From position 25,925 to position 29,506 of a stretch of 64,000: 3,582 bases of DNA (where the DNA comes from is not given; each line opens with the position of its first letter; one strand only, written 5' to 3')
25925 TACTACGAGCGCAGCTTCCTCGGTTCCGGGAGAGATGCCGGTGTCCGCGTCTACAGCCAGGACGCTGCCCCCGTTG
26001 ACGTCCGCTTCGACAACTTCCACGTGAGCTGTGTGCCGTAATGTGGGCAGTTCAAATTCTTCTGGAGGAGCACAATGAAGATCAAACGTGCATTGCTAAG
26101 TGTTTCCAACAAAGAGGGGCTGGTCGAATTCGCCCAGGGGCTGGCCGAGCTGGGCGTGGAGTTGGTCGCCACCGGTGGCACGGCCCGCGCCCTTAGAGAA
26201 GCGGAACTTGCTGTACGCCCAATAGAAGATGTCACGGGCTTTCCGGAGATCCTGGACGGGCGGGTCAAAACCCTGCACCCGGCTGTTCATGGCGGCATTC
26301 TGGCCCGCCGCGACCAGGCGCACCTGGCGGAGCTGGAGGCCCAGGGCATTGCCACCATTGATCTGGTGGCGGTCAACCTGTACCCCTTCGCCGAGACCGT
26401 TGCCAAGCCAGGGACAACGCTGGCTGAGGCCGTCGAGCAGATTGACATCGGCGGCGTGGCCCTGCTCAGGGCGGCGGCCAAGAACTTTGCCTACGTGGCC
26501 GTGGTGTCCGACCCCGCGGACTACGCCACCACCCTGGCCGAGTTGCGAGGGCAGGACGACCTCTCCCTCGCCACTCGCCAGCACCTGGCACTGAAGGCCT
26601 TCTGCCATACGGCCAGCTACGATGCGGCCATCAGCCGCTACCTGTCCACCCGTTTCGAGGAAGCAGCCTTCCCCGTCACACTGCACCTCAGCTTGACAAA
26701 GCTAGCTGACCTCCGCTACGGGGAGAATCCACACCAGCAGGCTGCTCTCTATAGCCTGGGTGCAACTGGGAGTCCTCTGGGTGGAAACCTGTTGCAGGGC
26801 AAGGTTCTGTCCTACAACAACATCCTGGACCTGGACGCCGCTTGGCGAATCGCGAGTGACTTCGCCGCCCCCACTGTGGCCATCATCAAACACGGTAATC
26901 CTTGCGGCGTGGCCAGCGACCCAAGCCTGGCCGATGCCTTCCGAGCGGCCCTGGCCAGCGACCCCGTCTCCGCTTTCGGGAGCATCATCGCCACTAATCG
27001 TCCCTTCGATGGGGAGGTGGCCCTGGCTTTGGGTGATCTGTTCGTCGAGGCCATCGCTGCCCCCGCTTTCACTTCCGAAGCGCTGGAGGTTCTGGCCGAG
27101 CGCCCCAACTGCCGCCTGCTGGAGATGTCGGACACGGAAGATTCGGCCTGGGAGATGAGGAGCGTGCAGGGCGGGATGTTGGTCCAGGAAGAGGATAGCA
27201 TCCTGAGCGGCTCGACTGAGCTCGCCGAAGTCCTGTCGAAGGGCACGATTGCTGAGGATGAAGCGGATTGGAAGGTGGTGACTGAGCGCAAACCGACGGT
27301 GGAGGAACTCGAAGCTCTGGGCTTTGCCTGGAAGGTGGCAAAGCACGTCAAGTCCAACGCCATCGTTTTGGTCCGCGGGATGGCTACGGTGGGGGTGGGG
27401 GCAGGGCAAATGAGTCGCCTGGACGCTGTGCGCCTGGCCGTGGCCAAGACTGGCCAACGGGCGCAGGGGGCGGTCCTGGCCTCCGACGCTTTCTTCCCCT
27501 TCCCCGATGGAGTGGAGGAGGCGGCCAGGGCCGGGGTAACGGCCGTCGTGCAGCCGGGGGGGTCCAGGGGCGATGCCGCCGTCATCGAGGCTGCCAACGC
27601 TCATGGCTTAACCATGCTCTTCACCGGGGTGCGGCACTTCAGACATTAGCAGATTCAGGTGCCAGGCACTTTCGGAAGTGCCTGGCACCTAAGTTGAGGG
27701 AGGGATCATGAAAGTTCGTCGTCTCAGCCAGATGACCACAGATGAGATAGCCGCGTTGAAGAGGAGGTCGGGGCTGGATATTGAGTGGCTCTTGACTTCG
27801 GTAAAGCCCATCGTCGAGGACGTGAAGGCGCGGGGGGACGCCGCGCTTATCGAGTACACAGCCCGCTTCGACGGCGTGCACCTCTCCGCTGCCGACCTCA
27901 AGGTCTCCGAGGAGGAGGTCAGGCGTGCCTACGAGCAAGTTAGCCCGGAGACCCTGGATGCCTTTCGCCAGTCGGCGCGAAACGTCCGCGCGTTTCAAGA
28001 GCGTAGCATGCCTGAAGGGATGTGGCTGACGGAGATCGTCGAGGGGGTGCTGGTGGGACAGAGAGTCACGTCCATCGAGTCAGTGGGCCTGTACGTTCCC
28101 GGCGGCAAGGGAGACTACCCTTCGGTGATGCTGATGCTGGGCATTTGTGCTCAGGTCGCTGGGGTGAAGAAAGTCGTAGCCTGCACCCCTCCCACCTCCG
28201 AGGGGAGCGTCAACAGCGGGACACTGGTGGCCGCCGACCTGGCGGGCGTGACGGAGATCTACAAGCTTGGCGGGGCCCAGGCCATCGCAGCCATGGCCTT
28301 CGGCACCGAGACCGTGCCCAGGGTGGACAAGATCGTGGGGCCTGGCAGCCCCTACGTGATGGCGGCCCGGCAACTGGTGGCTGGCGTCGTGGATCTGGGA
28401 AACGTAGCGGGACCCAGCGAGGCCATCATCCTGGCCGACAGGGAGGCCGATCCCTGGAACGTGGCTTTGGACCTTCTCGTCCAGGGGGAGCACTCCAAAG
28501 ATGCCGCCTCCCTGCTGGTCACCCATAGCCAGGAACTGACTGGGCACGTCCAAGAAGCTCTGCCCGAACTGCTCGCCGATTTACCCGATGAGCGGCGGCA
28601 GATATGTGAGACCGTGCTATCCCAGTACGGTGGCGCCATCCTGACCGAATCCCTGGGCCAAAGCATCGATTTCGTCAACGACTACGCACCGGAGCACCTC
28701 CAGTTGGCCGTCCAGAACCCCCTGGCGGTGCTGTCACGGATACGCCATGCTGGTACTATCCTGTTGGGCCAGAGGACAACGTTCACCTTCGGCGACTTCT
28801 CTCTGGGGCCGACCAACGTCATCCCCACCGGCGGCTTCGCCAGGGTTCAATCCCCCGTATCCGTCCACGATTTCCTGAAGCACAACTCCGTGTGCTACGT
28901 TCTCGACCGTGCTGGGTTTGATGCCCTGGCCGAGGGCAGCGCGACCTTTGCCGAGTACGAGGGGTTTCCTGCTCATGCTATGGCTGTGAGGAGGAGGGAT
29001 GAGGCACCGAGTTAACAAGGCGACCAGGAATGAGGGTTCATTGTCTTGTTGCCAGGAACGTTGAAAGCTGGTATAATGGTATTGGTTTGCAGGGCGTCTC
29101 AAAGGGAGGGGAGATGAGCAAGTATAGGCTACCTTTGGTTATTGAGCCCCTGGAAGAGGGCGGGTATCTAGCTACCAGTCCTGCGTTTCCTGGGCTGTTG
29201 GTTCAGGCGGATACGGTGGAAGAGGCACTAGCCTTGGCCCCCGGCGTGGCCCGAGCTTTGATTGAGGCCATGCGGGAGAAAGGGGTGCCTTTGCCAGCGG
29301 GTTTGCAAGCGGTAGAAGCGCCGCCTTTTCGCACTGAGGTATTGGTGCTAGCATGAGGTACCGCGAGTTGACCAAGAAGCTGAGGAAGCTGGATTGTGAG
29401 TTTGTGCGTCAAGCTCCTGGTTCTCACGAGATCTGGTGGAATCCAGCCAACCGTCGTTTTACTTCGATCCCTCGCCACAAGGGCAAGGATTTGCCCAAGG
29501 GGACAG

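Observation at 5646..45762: Nested C7/G7 palindromic element family found only inside ORFs, readable in both orientations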

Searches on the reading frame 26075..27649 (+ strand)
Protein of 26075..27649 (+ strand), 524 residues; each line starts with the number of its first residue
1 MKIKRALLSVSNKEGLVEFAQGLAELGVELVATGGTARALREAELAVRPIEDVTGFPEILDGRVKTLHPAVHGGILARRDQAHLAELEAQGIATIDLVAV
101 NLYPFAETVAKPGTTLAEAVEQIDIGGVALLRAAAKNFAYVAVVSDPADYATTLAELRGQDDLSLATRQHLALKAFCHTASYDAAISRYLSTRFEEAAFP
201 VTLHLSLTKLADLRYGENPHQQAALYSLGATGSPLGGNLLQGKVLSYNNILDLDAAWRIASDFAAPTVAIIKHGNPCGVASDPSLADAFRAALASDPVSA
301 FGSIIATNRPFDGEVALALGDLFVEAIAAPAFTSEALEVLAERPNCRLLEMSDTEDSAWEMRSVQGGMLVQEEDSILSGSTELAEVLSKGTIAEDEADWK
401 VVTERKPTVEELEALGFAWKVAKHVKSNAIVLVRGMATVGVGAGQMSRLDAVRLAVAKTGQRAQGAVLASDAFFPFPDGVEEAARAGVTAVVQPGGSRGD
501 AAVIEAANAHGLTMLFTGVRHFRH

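Call 8: search_protein_families(library=pfam, proteins=[window:26075-27649:+])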
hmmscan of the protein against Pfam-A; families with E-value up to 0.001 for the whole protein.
window:26075-27649:+ (524 aa): 2 families
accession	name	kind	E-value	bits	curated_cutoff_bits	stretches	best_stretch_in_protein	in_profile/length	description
PF01808.24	AICARFT_IMPCHas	-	1.4e-114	383.2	25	1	134-458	1-311/311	AICARFT/IMPCHase bienzyme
PF02142.27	MGS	-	2.4e-23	82.5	24.1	1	15-128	1-93/94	MGS-like domain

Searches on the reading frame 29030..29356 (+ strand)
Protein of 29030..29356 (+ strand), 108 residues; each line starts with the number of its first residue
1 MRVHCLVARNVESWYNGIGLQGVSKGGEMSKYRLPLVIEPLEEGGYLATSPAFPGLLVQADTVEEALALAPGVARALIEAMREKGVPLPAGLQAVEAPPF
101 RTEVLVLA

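Call 80: search_protein_families(library=pfam, proteins=[window:29030-29356:+])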
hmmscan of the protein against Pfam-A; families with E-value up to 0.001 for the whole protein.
window:29030-29356:+ (108 aa): 1 family
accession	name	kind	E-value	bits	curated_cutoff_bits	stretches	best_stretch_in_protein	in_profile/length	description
PF15919.11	HicB_lk_antitox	-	7.8e-05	23.3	27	1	35-90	2-57/123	HicB_like antitoxin of bacterial toxin-antitoxin system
